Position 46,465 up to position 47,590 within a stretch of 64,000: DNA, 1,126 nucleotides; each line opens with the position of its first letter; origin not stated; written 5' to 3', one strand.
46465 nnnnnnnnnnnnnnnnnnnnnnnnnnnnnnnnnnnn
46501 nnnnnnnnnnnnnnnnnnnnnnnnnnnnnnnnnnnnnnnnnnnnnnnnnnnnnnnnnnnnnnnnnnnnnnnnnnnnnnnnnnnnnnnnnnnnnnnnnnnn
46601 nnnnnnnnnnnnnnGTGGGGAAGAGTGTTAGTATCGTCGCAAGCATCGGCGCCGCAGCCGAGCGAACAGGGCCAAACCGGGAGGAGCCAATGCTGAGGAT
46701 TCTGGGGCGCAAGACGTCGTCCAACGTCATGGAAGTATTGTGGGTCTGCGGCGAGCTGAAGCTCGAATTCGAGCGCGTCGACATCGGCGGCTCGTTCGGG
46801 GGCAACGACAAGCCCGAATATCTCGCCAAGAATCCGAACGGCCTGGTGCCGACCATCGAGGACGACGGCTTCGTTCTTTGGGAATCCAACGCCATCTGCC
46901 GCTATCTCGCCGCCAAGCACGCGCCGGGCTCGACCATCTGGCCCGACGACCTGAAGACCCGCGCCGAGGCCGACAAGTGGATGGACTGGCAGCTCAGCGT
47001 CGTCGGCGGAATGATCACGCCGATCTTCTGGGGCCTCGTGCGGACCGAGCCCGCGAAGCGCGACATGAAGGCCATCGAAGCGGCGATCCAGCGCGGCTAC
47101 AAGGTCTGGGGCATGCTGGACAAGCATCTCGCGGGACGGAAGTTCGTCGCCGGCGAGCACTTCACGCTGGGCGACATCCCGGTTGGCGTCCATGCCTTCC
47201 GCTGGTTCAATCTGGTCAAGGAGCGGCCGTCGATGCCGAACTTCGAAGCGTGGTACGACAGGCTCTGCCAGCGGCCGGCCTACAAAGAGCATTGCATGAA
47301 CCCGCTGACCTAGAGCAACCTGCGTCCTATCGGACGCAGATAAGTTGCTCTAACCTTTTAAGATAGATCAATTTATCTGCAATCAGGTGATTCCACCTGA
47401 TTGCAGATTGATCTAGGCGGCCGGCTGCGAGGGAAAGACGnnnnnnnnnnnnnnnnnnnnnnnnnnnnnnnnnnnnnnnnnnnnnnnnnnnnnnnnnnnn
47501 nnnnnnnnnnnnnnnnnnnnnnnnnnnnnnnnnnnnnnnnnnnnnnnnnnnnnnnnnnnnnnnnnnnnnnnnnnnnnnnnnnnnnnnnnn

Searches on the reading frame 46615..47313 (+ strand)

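Call 45: search_protein_families(library=pfam, proteins=[window:46615-47313:+], max_evalue=0.01)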
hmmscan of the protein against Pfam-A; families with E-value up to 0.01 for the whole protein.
window:46615-47313:+ (232 aa): 5 families
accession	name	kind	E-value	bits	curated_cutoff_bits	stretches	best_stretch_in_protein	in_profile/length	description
PF02798.26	GST_N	-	4.6e-15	56.1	20.9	1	34-99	10-75/76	Glutathione S-transferase, N-terminal domain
PF13417.12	GST_N_3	-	2.2e-14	54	22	1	33-103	5-72/75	Glutathione S-transferase, N-terminal domain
PF13409.12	GST_N_2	-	9.8e-14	52.2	25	1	35-100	2-69/70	Glutathione S-transferase, N-terminal domain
PF00043.30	GST_C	-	5.2e-08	33.5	20.7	1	145-221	16-93/93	Glutathione S-transferase, C-terminal domain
PF13410.11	GST_C_2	-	9e-07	29.3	24.9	1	153-216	3-69/69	Glutathione S-transferase, C-terminal domain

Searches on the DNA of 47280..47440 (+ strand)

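Call 14: search_dna_similar(query=window:47305-47425:+, collection=plasmids, mode=distant, max_rows=30)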
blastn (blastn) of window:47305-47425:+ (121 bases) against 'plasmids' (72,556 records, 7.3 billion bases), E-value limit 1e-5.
Records with a match: 2; places in all: 2; records where one place covers at least 80% of the query: 2.
Best place of each record, by identity: 60-80% 2.
By first word of the organism name: Rhizobium 2.
By predicted mobility (MOB-suite, as given by PLSDB): non-mobilizable 2.
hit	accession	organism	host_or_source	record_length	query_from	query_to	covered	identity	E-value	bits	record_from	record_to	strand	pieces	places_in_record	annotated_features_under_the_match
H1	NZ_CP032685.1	Rhizobium sp. CCGE531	Phaseolus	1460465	6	112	88%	72.2%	4e-6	57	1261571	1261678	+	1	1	record has no annotation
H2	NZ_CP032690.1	Rhizobium sp. CCGE532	Phaseolus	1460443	6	112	88%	72.2%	4e-6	57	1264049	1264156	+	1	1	record has no annotation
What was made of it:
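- On RIME1: There is only 72% identity to an unnamed Rhizobium plasmid repeat (call 14).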

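Call 22: get_annotated_region(hit=H1, flank=3000)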
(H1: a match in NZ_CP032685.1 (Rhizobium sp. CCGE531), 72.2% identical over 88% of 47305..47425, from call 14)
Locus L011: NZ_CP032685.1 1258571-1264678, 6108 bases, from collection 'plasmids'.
description: Rhizobium sp. CCGE531 plasmid pRCCGE531d, complete sequence
organism: Rhizobium sp. CCGE531 (NCBI taxid 2364271)
taxonomy: Bacteria; Pseudomonadota; Alphaproteobacteria; Hyphomicrobiales; Rhizobiaceae; Rhizobium; Rhizobium sp. CCGE531
host: -; source: Phaseolus; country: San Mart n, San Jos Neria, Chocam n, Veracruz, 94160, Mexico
typing (MOB-suite, as given by PLSDB): non-mobilizable
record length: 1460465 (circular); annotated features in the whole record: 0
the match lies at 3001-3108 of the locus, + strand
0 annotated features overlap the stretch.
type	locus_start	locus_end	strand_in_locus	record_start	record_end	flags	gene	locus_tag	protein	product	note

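Call 53: search_dna_similar(query=L011:2998-3112:+, collection=plasmids, mode=distant, max_evalue=0.001, max_rows=40, rows=spread)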
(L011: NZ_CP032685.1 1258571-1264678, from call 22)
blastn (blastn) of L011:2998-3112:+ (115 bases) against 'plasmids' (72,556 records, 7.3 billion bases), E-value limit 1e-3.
Records with a match: 89; places in all: 151; records where one place covers at least 80% of the query: 27.
Best place of each record, by identity: >=99% 2; 90-95% 3; 80-90% 74; 60-80% 10.
By first word of the organism name: Rhizobium 60; Ensifer 13; Sinorhizobium 12; Martelella 2; Neorhizobium 1; Dysgonomonadaceae 1.
By predicted mobility (MOB-suite, as given by PLSDB): non-mobilizable 44; conjugative 28; mobilizable 17.
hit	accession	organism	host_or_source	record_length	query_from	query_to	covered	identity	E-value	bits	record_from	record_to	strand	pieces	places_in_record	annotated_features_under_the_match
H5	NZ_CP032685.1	Rhizobium sp. CCGE531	Phaseolus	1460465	1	115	100%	100.0%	9e-52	208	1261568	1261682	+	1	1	record has no annotation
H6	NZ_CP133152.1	Sinorhizobium chiapasense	Acaciella angustissima,cell culture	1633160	3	111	95%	90.8%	9e-33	145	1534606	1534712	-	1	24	none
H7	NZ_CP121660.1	Sinorhizobium terangae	Desmanthus virgatus,cell culture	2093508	4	111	94%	89.8%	1e-31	142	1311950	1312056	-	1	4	none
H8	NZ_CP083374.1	Ensifer canadensis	Melilotus albus,Cell Culture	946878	2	111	96%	87.3%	7e-28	129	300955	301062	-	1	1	none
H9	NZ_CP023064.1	Sinorhizobium sp. CCBAU 05631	G.max,nodule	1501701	2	111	96%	86.4%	3e-27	128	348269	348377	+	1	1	record has no annotation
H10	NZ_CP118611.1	Ensifer adhaerens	Pure isolate,Rhizosphere of Cyperus ...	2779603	3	111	95%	82.6%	3e-20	104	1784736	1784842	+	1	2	none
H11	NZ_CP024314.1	Rhizobium sp. NXC24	Phaseolus vulgaris,cell culture,plant ...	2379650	4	107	90%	85.8%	2e-22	111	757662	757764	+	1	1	record has no annotation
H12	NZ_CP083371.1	Ensifer canadensis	Melilotus albus,Cell Culture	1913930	4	111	94%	82.4%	8e-21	106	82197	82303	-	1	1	none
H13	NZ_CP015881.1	Ensifer adhaerens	silty clay loam soil (pH 6.1)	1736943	4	113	96%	79.1%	2e-15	89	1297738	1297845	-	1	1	none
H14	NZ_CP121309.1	Ensifer adhaerens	bacterial colony,soil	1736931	4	113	96%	79.1%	2e-15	89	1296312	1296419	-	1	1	none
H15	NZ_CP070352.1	Ensifer sp. PDNC004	cell culture,Plastic debris in ...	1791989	4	113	96%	77.3%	1e-12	80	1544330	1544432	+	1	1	none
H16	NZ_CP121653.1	Rhizobium sp. CB3171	Calliandra calothyrsus,cell culture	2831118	3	110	94%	76.1%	4e-12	77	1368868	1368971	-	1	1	record has no annotation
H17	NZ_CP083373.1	Ensifer canadensis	Melilotus albus,Cell Culture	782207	40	111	63%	84.7%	4e-12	78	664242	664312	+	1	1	none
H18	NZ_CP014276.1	Martelella sp. AD-3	petroleum-contaminated soil with high ...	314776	4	67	56%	82.8%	9e-8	64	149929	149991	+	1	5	none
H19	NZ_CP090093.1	Rhizobium leguminosarum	Galega,Cell culture,Plant nodule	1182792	6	67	54%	80.6%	1e-5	55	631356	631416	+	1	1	record has no annotation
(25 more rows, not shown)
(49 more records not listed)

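Call 87: search_rna_families(source=window, start=47280, end=47440, threshold=evalue, max_evalue=5)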
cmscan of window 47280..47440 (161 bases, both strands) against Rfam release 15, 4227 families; matches with E-value up to 5: 16.
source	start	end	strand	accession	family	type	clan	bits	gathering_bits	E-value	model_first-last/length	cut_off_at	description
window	47364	47415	-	RF04077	mir-1245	Gene; miRNA;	-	17.3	79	0.9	1-69/69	no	mir-1245 microRNA precursor family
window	47365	47414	-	RF03693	MIR1919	Gene; miRNA;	-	17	85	0.43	1-123/123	no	MIR1919 microRNA precursor family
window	47365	47415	+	RF03833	mir-5928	Gene; miRNA;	-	16.9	59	0.55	1-75/75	no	mir-5928 microRNA precursor family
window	47311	47352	-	RF03712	MIR6450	Gene; miRNA;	-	16.5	70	0.71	1-107/107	no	MIR6450 microRNA precursor family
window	47364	47415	-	RF04140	mir-3118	Gene; miRNA;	-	16.5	89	1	1-76/76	no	mir-3118 microRNA precursor family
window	47329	47387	+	RF03265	mir-1460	Gene; miRNA;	-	16.2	74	2.4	1-91/91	no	mir-1460 microRNA precursor family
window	47280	47421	-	RF02600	BASRCI27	Gene; sRNA;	-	14.9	59.8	0.29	1-148/167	3'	Brucella sRNA CI27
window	47353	47388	+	RF01425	snoR121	Gene; snRNA; snoRNA; CD-box;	-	14.9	50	2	1-88/88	no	small nucleolar RNA snoR121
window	47370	47440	-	RF01267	snR37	Gene; snRNA; snoRNA; HACA-box;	CL00041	14.5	47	0.072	232-385/385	5'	Small nucleolar RNA snR37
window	47375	47408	+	RF01000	mir-580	Gene; miRNA;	-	14.4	83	2.7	1-93/93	no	mir-580 microRNA precursor family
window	47334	47384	+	RF04072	mir-7386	Gene; miRNA;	-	14.3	44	2.8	1-59/59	no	mir-7386 microRNA precursor family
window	47362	47417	+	RF04211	MIR5185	Gene; miRNA;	-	14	101.7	2.6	1-111/111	no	MIR5185 microRNA precursor family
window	47310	47405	-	RF02875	AS-pc01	Gene; antisense;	-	14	79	2.8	1-99/99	no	Antisense to pHK01_035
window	47370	47413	-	RF00836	mir-250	Gene; miRNA;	-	13.7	58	1.6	1-81/81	no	mir-250 microRNA precursor family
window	47333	47419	+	RF02600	BASRCI27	Gene; sRNA;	-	13.1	59.8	0.87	1-167/167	no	Brucella sRNA CI27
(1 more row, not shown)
